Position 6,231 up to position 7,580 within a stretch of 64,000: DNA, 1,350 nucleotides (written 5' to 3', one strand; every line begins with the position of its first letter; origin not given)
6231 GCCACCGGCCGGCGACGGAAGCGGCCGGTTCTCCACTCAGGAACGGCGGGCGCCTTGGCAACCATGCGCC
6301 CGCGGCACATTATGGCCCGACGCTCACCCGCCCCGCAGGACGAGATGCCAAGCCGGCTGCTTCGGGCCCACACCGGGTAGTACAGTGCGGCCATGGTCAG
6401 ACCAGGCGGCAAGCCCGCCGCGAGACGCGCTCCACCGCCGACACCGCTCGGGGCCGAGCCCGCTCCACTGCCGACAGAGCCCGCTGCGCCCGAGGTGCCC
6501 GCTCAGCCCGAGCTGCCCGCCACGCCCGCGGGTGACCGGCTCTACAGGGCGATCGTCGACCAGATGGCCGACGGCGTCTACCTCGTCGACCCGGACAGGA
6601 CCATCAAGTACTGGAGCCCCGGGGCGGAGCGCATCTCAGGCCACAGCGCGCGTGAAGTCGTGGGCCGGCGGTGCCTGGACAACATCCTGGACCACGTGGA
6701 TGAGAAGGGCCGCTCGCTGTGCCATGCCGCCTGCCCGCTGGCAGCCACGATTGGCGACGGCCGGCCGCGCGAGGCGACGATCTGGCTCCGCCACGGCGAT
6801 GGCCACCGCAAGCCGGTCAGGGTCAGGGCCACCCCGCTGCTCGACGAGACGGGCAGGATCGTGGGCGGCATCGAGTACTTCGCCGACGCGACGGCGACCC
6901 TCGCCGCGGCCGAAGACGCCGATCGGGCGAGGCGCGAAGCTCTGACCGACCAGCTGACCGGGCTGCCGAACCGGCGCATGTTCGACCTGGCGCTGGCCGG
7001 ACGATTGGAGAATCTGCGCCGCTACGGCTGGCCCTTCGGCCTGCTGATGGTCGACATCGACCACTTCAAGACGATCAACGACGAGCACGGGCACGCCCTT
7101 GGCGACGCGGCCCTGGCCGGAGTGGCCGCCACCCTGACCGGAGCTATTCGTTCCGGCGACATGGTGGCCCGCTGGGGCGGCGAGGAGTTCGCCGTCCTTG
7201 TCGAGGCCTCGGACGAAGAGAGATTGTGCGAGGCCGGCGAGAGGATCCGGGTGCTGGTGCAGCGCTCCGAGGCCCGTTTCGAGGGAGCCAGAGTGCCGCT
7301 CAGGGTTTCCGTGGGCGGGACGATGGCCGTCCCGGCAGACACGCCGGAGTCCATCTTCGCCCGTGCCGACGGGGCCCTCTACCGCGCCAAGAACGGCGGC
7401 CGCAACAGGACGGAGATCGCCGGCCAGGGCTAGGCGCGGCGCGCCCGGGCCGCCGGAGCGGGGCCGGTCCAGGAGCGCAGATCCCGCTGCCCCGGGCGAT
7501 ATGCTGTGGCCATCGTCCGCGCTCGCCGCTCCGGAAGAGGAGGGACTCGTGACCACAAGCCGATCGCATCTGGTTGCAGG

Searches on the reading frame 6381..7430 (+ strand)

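Call 55: search_protein_families(library=pfam, proteins=[window:6381-7430:+], max_evalue=0.00001)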
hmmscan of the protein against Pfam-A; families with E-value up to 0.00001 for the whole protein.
window:6381-7430:+ (350 aa): 5 families
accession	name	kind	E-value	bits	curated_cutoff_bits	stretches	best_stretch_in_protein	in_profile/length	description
PF00990.26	GGDEF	-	8.8e-44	149.5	23.8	1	187-343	1-161/161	Diguanylate cyclase, GGDEF domain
PF13426.13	PAS_9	-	2.9e-11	44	27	1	64-171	2-102/103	PAS domain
PF08448.16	PAS_4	-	3.5e-11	43.8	23.1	1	59-172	1-107/110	PAS fold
PF00989.32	PAS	-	9.1e-11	42.2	22.6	1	54-162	2-105/113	PAS fold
PF13188.13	PAS_8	-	6.4e-08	32.7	21.8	1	54-107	2-55/65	PAS domain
